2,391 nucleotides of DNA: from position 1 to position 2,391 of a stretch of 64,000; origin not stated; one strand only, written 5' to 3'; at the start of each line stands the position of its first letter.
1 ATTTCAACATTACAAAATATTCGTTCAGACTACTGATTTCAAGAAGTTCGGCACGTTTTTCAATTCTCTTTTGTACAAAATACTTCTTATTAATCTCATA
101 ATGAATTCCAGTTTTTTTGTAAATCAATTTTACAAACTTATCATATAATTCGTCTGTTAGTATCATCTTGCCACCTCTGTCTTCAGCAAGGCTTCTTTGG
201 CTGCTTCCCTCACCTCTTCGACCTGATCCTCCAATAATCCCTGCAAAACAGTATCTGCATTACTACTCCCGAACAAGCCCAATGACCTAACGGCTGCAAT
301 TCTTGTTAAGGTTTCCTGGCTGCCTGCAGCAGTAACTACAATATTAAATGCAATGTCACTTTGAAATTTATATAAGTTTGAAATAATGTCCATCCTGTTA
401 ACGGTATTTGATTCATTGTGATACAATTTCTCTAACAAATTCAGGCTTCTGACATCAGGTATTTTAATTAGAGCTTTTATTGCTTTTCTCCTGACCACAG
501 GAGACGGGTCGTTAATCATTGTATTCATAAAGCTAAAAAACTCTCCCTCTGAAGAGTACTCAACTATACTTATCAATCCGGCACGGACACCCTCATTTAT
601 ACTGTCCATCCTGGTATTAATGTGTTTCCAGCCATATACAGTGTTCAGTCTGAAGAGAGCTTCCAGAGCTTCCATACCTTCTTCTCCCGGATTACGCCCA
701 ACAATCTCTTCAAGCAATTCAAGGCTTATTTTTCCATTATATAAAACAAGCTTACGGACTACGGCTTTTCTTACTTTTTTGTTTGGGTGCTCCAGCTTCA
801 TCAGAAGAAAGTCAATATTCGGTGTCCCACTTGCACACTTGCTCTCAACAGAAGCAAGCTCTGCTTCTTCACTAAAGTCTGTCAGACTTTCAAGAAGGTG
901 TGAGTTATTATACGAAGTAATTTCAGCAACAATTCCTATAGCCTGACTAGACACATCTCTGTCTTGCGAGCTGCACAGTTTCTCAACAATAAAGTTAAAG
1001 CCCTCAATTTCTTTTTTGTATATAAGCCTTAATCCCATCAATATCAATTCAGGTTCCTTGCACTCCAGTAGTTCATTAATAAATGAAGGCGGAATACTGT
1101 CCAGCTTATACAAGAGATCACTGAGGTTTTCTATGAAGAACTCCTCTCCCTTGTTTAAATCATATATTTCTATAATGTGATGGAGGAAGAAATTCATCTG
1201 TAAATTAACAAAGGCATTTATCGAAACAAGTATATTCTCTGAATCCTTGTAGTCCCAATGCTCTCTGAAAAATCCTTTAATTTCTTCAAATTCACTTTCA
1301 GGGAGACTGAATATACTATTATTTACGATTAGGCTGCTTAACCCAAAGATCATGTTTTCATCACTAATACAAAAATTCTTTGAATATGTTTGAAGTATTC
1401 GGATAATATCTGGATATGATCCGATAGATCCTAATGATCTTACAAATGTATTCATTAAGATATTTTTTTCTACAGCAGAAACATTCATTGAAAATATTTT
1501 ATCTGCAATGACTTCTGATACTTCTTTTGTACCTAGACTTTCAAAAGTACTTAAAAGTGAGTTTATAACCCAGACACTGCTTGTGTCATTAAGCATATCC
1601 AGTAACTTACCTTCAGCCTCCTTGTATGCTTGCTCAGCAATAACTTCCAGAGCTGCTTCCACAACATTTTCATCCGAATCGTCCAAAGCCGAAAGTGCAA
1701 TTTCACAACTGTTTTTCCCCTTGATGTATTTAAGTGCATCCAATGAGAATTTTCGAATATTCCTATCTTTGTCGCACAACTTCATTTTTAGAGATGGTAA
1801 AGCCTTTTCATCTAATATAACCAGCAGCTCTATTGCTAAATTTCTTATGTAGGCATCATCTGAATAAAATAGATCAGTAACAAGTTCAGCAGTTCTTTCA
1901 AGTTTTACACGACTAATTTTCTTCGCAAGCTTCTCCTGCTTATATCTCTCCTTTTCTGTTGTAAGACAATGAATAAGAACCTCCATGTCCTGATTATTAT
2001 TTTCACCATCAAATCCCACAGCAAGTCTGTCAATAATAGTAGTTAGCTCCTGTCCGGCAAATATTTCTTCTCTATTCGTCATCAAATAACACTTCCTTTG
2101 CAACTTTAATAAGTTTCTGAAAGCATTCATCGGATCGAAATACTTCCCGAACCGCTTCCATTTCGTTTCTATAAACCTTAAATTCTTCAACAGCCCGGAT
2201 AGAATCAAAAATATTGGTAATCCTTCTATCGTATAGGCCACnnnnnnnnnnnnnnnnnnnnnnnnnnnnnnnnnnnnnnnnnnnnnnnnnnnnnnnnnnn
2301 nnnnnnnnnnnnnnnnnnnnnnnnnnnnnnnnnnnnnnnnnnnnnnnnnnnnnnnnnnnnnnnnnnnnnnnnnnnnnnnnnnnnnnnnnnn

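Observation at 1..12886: Chemotaxis-type operon with an embedded complete stressosome and a separate HisKA/REC/Hpt phosphorelay, and no CheA in view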

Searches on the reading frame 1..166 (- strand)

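Call 6: search_protein_families(library=pfam, proteins=[window:1-166:-], max_evalue=0.01)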
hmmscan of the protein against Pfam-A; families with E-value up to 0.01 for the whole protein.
window:1-166:- (55 aa): 1 family
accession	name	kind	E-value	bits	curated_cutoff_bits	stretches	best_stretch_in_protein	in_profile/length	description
PF03705.20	CheR_N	-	5.1e-12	45.7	27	1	8-55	3-50/53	CheR methyltransferase, all-alpha domain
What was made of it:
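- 1..166 (-): 5' end of cheR (first 55 codons). The gene and the rest of the operon (cheY, cheA, cheY, cheX, cheX/C, parA-like, second cheW3) continue off the window. Pfam CheR_N 5.1e-12 (call 6).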

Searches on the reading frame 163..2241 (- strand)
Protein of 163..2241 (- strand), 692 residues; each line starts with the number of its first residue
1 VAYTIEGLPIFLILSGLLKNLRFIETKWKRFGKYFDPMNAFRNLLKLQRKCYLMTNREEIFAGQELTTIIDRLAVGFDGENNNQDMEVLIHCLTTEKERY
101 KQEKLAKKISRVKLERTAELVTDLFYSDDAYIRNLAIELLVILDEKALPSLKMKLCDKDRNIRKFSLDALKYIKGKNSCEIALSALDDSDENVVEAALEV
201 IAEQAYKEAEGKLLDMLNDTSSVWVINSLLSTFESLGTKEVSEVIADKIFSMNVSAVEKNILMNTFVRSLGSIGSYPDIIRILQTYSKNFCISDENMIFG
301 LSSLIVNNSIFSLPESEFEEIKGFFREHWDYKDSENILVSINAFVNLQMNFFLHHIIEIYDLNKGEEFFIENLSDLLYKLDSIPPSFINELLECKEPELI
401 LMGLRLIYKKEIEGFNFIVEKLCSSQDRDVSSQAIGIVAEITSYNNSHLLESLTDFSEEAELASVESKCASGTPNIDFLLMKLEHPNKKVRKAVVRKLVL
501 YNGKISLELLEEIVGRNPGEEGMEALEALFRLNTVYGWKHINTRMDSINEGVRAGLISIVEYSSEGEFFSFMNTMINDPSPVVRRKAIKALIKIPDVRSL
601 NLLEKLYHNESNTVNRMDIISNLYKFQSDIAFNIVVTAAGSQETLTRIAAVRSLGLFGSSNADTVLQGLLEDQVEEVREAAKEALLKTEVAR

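Call 6: search_protein_families(library=pfam, proteins=[window:163-2241:-], max_evalue=0.01)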
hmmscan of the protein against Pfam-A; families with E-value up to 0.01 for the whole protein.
window:163-2241:- (692 aa): 6 families
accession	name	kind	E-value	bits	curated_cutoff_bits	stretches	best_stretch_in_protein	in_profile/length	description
PF13646.12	HEAT_2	-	1.6e-32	112.1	27.7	4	550-623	14-87/88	HEAT repeats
PF02985.28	HEAT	-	9.5e-15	53.8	23.5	0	573-594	6-27/31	HEAT repeat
PF03130.22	HEAT_PBS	-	2.6e-06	27.9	20.9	0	583-606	1-24/27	PBS lyase HEAT-like repeat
PF21581.3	SCD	-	4.8e-05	24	27.5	0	564-596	27-59/75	Stromalin conservative domain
PF13513.12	HEAT_EZ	-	0.0005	21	27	0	475-495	29-49/55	HEAT-like repeat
PF12717.13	Cnd1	-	0.0078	16.7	26.4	0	566-613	58-104/162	non-SMC mitotic condensation complex subunit 1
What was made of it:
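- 163..2082 (-): HEAT-repeat protein (639 aa), optional core gene between the Hpt protein and cheR. Pfam HEAT_2 1.6e-32 (call 6).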

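Call 31: search_protein_families(library=ncbifam, proteins=[window:163-2082:-], max_evalue=0.001)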
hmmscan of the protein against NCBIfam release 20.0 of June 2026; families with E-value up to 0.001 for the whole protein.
window:163-2082:- (639 aa): 3 families
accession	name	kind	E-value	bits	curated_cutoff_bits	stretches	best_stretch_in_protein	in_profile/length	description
NF045915.1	PhycobilmeDegNblB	equivalog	1.9e-14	53.7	300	1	470-634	19-187/214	phycobilisome degradation protein NblB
NF010374.0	PRK13800.1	equivalog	2.1e-10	39.5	1196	1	410-633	611-833/898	fumarate reductase/succinate dehydrogenase flavoprotein subunit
TIGR02270.1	TIGR02270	subfamily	3.4e-06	26.3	206.8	0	441-538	44-141/410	TIGR02270 family protein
